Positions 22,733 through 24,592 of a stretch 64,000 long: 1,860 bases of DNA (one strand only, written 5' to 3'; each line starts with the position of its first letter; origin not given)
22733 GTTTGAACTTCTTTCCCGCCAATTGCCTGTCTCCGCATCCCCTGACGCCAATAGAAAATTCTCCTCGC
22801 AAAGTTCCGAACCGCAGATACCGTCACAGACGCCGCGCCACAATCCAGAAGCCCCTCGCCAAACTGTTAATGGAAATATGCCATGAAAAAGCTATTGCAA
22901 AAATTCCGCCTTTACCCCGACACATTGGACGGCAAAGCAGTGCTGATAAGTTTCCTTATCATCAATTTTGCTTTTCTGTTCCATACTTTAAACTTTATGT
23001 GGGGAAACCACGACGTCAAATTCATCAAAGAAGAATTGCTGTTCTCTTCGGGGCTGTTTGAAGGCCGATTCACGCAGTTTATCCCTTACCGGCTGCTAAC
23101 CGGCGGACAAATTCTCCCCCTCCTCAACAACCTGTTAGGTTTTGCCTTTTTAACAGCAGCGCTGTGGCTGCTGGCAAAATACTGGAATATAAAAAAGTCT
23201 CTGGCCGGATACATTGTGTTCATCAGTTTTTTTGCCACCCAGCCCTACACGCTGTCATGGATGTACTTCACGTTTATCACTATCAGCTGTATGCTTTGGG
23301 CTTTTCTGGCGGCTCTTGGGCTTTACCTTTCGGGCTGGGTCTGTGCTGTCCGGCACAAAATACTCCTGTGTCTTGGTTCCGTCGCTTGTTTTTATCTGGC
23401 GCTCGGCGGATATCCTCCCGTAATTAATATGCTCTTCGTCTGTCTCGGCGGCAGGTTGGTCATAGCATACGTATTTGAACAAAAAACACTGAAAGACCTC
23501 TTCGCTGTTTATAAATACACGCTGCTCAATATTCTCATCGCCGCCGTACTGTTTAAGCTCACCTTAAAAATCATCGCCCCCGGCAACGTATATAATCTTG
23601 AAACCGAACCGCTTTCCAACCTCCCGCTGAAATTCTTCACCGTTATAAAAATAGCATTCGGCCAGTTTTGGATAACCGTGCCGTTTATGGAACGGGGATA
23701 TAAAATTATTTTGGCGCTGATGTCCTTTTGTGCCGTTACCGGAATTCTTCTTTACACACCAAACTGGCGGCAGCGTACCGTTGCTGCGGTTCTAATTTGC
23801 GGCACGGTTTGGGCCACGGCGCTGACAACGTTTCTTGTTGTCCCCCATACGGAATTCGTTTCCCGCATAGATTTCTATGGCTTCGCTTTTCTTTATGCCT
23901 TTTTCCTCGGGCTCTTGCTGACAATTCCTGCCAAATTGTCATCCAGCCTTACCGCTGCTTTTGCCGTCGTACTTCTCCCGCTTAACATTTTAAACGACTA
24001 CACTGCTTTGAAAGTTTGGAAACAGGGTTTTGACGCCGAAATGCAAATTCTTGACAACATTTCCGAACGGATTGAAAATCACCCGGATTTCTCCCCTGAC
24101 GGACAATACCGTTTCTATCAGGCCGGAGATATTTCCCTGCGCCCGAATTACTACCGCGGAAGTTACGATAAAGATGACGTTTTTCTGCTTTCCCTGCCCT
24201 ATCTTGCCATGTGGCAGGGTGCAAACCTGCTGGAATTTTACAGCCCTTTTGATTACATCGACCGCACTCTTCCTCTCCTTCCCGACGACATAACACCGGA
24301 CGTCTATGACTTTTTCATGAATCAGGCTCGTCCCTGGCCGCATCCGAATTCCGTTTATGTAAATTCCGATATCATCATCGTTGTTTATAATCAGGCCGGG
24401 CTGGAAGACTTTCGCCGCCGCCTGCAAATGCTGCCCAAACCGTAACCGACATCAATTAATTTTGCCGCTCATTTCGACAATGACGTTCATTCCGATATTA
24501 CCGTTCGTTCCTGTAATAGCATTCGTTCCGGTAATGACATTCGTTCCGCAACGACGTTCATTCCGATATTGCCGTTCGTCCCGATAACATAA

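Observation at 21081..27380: Tandem triplication of a GT-C-like polytopic membrane protein family interleaved with a GtrB/ArnC-type polyprenyl-phosphate sugar synthase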

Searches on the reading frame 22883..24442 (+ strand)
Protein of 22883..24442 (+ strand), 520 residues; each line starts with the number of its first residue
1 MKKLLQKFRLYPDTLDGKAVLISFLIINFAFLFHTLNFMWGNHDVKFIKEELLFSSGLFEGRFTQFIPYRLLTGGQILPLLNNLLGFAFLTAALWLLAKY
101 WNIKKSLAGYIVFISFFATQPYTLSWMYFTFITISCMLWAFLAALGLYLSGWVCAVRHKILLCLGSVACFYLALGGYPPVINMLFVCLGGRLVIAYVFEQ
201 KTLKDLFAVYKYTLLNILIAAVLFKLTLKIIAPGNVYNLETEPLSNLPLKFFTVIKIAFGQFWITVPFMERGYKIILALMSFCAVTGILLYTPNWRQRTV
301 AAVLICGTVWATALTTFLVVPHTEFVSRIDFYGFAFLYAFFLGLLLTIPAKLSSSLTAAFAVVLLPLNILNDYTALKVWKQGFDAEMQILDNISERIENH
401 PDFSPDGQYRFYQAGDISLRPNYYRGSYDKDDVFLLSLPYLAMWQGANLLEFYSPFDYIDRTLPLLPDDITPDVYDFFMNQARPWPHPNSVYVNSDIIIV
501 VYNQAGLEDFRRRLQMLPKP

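Call 3: search_protein_families(library=pfam, proteins=[window:22883-24442:+], max_evalue=1)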
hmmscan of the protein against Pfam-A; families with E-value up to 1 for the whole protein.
window:22883-24442:+ (520 aa): 1 family
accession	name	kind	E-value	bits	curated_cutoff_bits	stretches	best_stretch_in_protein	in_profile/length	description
PF14264.12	Glucos_trans_II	-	1.4e-10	41.3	30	1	58-339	25-316/317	Glucosyl transferase GtrII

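Call 4: search_protein_families(library=ncbifam, proteins=[window:22883-24442:+], max_evalue=1)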
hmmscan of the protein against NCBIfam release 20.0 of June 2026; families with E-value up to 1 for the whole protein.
window:22883-24442:+ (520 aa): 1 family
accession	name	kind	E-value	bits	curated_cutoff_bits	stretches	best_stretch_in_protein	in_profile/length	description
NF041739.1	ArtH_Nterm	subfamily_domain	0.035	13.8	55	1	335-373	13-48/61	archaeosortase H N-terminal-like domain-containing protein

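Call 9: find_homologous_proteins(query=window:22883-24442:+, max_evalue=0.001)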
Query window:22883-24442:+ (520 aa): 129 proteins with E <= 0.001 among 8000 candidates; the best 120 are listed.
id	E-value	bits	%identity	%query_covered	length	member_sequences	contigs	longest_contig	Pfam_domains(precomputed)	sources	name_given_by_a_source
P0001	0.0e+0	1173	99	100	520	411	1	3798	PF14264.13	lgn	-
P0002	7.0e-255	865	73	99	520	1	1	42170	PF14264.13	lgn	-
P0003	9.0e-254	861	72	97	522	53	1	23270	-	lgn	-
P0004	1.9e-252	857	71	99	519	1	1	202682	PF14264.13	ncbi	-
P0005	1.2e-246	838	72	99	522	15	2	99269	PF14264.13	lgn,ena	-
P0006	6.8e-245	832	70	100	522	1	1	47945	PF14264.13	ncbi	-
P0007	6.4e-240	816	69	100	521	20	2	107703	PF14264.13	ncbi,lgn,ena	-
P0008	1.4e-239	814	69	99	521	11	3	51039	-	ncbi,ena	-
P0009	1.4e-239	814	68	99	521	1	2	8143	-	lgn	-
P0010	5.3e-239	813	69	99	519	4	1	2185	-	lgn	-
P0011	2.5e-238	810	100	51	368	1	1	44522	-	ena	-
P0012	6.9e-238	809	68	99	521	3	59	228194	-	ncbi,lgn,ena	-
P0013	1.2e-237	808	69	99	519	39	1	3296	PF14264.13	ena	-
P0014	2.3e-237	807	69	99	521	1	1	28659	-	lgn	-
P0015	1.0e-235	802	68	99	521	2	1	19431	PF14264.13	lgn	-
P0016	2.5e-235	800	67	100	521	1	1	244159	-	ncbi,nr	ncbi:MAG: glucosyltransferase domain-containing protein [Acetobacter sp.]|nr:glucosyltransferase dom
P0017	2.5e-235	800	67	99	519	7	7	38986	PF14264.13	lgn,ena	-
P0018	6.9e-234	796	67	100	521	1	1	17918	PF14264.13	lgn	-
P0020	9.7e-229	779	66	99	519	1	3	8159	PF14264.13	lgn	-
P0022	2.5e-227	774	66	99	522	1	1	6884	PF14264.13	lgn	-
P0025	2.9e-224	764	64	99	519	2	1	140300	PF14264.13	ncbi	-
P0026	4.6e-223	760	65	99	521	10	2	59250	PF14264.13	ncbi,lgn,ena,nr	ncbi:MAG: glucosyltransferase domain-containing protein [Alphaproteobacteria bacterium]|nr:glucosylt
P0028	5.3e-221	753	64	99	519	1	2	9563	PF14264.13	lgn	-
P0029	4.9e-219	747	64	99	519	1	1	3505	PF14264.13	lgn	-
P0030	5.1e-219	747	62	99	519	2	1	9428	PF14264.13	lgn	-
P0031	2.8e-218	744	63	99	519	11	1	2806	PF14264.13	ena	-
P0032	5.2e-218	743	62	99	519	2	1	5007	PF14264.13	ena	-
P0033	3.6e-217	740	61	99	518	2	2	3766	PF14264.13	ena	-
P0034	1.6e-216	738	62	99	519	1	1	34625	PF14264.13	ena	-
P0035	7.7e-216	736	62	99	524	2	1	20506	PF14264.13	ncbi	-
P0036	8.1e-216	736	62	99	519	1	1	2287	PF14264.13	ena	-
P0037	3.6e-215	734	62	99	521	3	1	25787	PF14264.13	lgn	-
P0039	7.9e-214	729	61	100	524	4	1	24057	PF14264.13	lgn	-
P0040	8.4e-214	729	59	100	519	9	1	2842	PF14264.13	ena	-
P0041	1.6e-212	725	62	99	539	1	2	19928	PF14264.13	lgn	-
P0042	1.6e-212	725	61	99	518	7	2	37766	PF14264.13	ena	-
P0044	3.1e-212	724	59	99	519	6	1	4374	PF14264.13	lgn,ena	-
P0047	4.4e-210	717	61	99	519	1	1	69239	PF14264.13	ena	-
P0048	1.8e-209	715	60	99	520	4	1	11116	PF14264.13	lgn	-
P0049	1.3e-207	709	58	99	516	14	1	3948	PF14264.13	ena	-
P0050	2.5e-207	708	61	99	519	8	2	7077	PF14264.13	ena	-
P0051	7.9e-206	703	60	99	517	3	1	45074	PF14264.13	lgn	-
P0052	9.1e-206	703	60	99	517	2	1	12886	PF14264.13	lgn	-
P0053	1.5e-205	702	60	99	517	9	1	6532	PF14264.13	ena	-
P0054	2.4e-205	701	61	99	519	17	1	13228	PF14264.13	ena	-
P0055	5.2e-205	700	60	99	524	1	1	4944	PF14264.13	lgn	-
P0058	1.9e-200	685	58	100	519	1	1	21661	PF14264.13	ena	-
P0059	8.4e-200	683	59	99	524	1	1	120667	PF14264.13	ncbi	-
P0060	1.3e-199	683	59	97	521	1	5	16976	PF14264.13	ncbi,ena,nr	ncbi:MAG: glucosyltransferase domain-containing protein [Alphaproteobacteria bacterium]|nr:glucosylt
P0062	3.6e-197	675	57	99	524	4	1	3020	PF14264.13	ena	-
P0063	4.7e-196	671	57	99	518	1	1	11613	PF14264.13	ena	-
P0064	6.3e-195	667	58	99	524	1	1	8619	PF14264.13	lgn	-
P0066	7.1e-191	654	56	99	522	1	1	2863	PF14264.13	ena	-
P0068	1.4e-189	649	57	99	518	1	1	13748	PF14264.13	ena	-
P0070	2.3e-188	645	56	99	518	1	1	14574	PF14264.13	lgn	-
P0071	5.0e-188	644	56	100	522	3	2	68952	PF14264.13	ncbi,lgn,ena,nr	ncbi:MAG: hypothetical protein IJ864_03535 [Alphaproteobacteria bacterium]|nr:hypothetical protein [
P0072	7.8e-188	644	56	99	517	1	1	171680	PF14264.13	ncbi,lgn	-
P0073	6.4e-187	641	56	99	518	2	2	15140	PF14264.13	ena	-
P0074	6.4e-187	641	55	99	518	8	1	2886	PF14264.13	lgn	-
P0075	1.9e-186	639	55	100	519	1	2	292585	PF14264.13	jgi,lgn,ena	-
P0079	1.1e-185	637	54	99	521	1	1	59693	PF14264.13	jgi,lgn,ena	-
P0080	3.0e-185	635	54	99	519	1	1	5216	PF14264.13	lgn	-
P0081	8.4e-185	634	59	93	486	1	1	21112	PF14264.13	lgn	-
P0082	9.7e-183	627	54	99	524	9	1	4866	PF14264.13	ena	-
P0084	1.8e-181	623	55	96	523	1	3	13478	PF14264.13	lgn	-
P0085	2.7e-181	622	56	95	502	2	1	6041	PF14264.13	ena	-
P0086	7.0e-181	621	55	97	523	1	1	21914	PF14264.13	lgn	-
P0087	1.6e-173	596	51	99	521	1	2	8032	PF14264.13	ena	-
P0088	2.0e-173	596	53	99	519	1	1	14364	PF14264.13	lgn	-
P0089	1.3e-172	593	53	100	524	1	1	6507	PF14264.13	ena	-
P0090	1.1e-166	574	50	99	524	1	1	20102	PF14264.13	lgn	-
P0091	6.1e-164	565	49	99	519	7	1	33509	PF14264.13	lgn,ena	-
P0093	1.2e-116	409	59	64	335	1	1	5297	PF14264.13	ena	-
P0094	5.5e-84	301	36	96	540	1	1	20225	PF14264.13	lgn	-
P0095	2.5e-82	296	36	99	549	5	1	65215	PF14264.13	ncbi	-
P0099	3.8e-81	292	34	98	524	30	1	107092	-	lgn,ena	-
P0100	6.2e-81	291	34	94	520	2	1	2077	PF14264.13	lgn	-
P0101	2.0e-79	286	33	99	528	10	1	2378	PF14264.13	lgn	-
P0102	2.2e-79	286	35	90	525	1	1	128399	PF14264.13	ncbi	-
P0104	4.5e-78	281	34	93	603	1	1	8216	PF14264.13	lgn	-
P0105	7.8e-75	271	34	95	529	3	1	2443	PF14264.13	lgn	-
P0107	5.0e-73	265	33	94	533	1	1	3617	PF14264.13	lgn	-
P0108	7.7e-73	264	32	95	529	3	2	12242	PF14264.13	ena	-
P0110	4.1e-72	262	33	96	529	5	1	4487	PF14264.13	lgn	-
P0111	1.1e-69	254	33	96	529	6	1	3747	PF14264.13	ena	-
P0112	5.3e-67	245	32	95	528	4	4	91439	PF14264.13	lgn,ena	-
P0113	1.0e-66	244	34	91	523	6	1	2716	PF14264.13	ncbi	-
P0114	1.6e-66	243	30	93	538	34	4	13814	PF14264.13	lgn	-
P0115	8.0e-64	234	32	95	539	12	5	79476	PF14264.13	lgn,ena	-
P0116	2.6e-63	233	32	92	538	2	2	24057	PF14264.13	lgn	-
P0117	8.5e-63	231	30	94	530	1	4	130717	-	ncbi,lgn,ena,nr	ncbi:MAG: hypothetical protein IJ864_00290 [Alphaproteobacteria bacterium]|nr:hypothetical protein [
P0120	8.9e-62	228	32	90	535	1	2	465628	-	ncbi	-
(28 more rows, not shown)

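Call 15: find_encoding_contigs(protein=P0001, flank=10000, max_places=4)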
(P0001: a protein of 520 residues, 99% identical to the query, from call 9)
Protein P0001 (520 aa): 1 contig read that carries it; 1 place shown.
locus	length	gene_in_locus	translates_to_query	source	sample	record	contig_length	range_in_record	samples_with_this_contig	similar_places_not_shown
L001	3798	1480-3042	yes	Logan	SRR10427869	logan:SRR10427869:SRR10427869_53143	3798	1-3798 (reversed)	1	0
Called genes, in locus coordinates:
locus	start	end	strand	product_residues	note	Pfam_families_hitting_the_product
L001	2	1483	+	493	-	?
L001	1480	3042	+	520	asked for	PF14264:Glucos_trans_II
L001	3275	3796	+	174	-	?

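Call 16: find_encoding_contigs(protein=P0016, flank=10000, max_places=2)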
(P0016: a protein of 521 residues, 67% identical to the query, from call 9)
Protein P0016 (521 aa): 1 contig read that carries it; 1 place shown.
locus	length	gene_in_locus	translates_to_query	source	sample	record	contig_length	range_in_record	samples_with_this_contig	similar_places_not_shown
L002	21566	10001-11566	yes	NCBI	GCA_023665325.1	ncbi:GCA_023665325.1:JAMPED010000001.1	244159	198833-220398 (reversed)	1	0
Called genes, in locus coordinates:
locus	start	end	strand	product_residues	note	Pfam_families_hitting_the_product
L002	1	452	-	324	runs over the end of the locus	PF00535:Glycos_transf_2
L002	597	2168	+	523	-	PF03023:MurJ, PF01554:MatE (weak)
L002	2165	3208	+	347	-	PF10095:DUF2333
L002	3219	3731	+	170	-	PF01106:NifU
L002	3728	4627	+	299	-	PF01832:Glucosaminidase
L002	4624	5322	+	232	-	PF00753:Lactamase_B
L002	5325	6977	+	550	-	PF13188:PAS_8 (faint), PF00672:HAMP (weak), PF02518:HATPase_c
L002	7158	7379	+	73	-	PF01176:eIF-1a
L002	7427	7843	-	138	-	PF04076:BOF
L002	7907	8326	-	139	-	PF02643:DUF192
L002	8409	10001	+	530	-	PF14264:Glucos_trans_II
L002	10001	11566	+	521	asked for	-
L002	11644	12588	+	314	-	PF00535:Glycos_transf_2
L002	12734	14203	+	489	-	PF14264:Glucos_trans_II (weak)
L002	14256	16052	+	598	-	PF01368:DHH, PF02272:DHHA1, PF17768:RecJ_OB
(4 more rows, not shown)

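Call 17: find_encoding_contigs(protein=P0075, flank=10000, max_places=2)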
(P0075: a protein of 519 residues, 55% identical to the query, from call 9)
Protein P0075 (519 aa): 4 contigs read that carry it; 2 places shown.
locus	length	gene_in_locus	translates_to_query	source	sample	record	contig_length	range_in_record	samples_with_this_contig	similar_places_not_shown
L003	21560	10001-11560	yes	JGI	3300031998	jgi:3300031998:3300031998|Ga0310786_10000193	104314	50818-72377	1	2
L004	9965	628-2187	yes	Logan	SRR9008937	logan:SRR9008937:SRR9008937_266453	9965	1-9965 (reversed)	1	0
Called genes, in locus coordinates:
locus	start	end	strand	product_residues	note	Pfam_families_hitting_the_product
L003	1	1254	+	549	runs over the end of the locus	PF00118:Cpn60_TCP1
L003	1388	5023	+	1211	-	PF27417:BigA_3rd (weak), PF03797:Autotransporter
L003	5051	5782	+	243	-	PF06691:DUF1189 (weak)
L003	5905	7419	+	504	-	-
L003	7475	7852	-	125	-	PF04076:BOF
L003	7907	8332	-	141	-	PF02643:DUF192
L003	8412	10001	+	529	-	-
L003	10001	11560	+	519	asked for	PF14264:Glucos_trans_II (weak)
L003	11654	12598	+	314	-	PF00535:Glycos_transf_2, PF13641:Glyco_tranf_2_3 (faint)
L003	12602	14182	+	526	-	PF14264:Glucos_trans_II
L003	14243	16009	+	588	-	PF01368:DHH, PF02272:DHHA1, PF17768:RecJ_OB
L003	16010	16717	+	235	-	PF04367:DUF502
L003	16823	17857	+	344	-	PF00438:S-AdoMet_synt_N, PF02773:S-AdoMet_synt_C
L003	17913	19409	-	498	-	PF01145:Band_7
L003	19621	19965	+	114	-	-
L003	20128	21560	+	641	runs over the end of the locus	PF00012:HSP70, PF06723:MreB_Mbl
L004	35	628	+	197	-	-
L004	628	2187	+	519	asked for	PF14264:Glucos_trans_II (weak)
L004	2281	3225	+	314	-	PF00535:Glycos_transf_2, PF13641:Glyco_tranf_2_3 (faint)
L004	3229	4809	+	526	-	PF14264:Glucos_trans_II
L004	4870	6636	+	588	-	PF01368:DHH, PF02272:DHHA1, PF17768:RecJ_OB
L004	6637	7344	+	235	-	PF04367:DUF502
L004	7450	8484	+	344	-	PF00438:S-AdoMet_synt_N, PF02773:S-AdoMet_synt_C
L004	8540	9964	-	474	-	?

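Call 18: find_encoding_contigs(protein=P0120, flank=10000, max_places=2)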
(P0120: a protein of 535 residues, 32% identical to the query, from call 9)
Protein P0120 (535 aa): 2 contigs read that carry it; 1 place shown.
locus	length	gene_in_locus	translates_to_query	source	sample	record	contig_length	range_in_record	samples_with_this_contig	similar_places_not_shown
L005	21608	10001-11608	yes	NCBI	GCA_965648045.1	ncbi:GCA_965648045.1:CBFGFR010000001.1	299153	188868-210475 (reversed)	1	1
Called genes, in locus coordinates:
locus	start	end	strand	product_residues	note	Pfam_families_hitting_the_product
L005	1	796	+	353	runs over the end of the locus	PF10095:DUF2333 (faint)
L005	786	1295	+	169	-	PF01106:NifU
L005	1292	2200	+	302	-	PF01832:Glucosaminidase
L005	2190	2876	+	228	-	PF00753:Lactamase_B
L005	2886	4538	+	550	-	PF00672:HAMP, PF00512:HisKA (weak), PF02518:HATPase_c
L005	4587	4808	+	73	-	PF01176:eIF-1a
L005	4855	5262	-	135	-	PF04076:BOF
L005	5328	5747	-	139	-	PF02643:DUF192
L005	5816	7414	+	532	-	-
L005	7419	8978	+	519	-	PF14264:Glucos_trans_II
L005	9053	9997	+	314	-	PF00535:Glycos_transf_2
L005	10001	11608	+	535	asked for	-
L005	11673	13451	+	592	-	PF01368:DHH, PF02272:DHHA1, PF17768:RecJ_OB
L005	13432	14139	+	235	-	PF04367:DUF502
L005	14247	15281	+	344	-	PF00438:S-AdoMet_synt_N, PF02772:S-AdoMet_synt_M (faint), PF02773:S-AdoMet_synt_C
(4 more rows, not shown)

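Call 22: predict_structure(alignment_id=A2)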
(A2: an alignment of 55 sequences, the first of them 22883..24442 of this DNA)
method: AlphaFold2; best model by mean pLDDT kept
length: 520 residues; sequences in the alignment: 55
mean_pLDDT: 94.4   pTM: 0.92
mean pLDDT of the five models: 94.4, 94.3, 94.1, 93.7, 93.5
residues with pLDDT >= 90: 466; 70-90: 48; 50-70: 6; < 50: 0
segments of 3 or more residues with pLDDT < 50: none
pLDDT, mean of each block of 10 residues (from residue 1): 91 97 98 93 91 84 92 94 97 98 96 98 94 96 98 93 97 95 98 97 97 98 93 72 92 95 96 97 97 95 98 94 90 98 96 95 97 97 96 96 96 95 95 93 91 91 87 95 97 96 96 86
secondary structure, 60 per line:
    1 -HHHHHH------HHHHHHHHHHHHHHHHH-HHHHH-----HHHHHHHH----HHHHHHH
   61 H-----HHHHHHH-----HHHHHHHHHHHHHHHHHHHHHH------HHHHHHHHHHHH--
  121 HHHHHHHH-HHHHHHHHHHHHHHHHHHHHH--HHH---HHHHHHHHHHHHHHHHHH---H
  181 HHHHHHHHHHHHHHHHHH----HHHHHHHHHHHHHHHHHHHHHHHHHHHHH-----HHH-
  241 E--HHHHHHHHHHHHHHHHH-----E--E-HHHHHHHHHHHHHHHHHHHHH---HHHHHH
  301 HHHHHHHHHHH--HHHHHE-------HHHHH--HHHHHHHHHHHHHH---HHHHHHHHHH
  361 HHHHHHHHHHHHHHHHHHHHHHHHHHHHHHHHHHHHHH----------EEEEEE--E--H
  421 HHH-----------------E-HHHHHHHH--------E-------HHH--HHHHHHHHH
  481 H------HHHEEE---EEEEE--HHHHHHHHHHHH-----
elements in order: H2-7 H14-30 H32-36 H42-49 H54-61 H67-73 H79-100 H107-118 H121-128 H130-150 H159-176 H180-198 H203-231 H244-260 H271-291 H295-311 H314-318 H327-331 H334-347 H351-398 E409-414 H420-423 H443-450 H472-481 E491-493 E497-501 H504-515

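Call 24: fold_search(model_id=the predicted structure, library=pdb)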
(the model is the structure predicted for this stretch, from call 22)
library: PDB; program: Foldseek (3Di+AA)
matches with E <= 10: 271; with E <= 0.001: 0
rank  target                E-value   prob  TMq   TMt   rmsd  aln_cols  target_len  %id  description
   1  6gxc_A                1.8e-02  1.00  0.42  0.33   9.8       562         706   14  Bacterial oligosaccharyltransferase PglB in complex with an inhibitory peptide and a reactive lipid-linked oligosaccha (released 2018-11-14)
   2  7e9s_A                2.2e-02  0.99  0.41  0.28  13.5       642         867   10  Archaeal oligosaccharyltransferase AglB from Archaeoglobus fulgidus in complex with an inhibitory peptide and a dolich (released 2021-09-08)
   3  7oci_F                3.0e-02  1.00  0.44  0.37  10.1       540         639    9  Cryo-EM structure of yeast Ost6p containing oligosaccharyltransferase complex (released 2022-02-16)
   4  8pn9_A                3.1e-02  0.99  0.38  0.32  12.8       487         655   10  Structure of human oligosaccharyltransferase OST-A complex bound to NGI-1 (released 2024-05-08)
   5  6s7o_A                4.1e-02  1.00  0.42  0.35   9.9       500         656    9  Cryo-EM structure of human oligosaccharyltransferase complex OST-A (released 2019-12-18)
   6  8b6l_I                4.3e-02  0.99  0.41  0.33  13.2       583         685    9  Subtomogram average of the human Sec61-TRAP-OSTA-translocon (released 2022-12-07)
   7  6c26_A                5.3e-02  0.96  0.33  0.28  17.4       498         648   11  The Cryo-EM structure of a eukaryotic oligosaccharyl transferase complex (released 2018-01-31)
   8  8agb_A                6.0e-02  0.94  0.35  0.30  14.4       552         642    9  Structure of yeast oligosaccharylransferase complex with lipid-linked oligosaccharide bound (released 2022-12-07)
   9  5ogl_A                6.8e-02  0.85  0.30  0.23  14.9       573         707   15  Structure of bacterial oligosaccharyltransferase PglB in complex with an acceptor peptide and an lipid-linked oligosac (released 2017-10-25)
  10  7x2u_B                7.4e-02  0.35  0.17  0.16  21.7       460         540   15  Structure of a human NHE3-CHP1 complex in the autoinhibited state (released 2022-04-20)
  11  3rce_A                9.1e-02  0.93  0.35  0.28  13.6       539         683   13  Bacterial oligosaccharyltransferase PglB (released 2011-06-15)
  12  7x2u_A                1.1e-01  0.33  0.17  0.16  22.4       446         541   14  Structure of a human NHE3-CHP1 complex in the autoinhibited state (released 2022-04-20)
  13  8age_A                1.2e-01  0.91  0.36  0.30  15.3       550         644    9  Structure of yeast oligosaccharylransferase complex with acceptor peptide bound (released 2022-12-07)
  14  9s6s_A                1.3e-01  0.94  0.39  0.38   9.5       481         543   13  Ternary cryo-EM structure of human ALG9 with Dol25-PP-GlcNAc2Man6, Dol25-P-Man and Fab (released 2026-03-18)
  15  8if8_C                1.8e-01  0.69  0.24  0.22  14.5       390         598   12  Arabinosyltransferase AftA (released 2023-05-31)
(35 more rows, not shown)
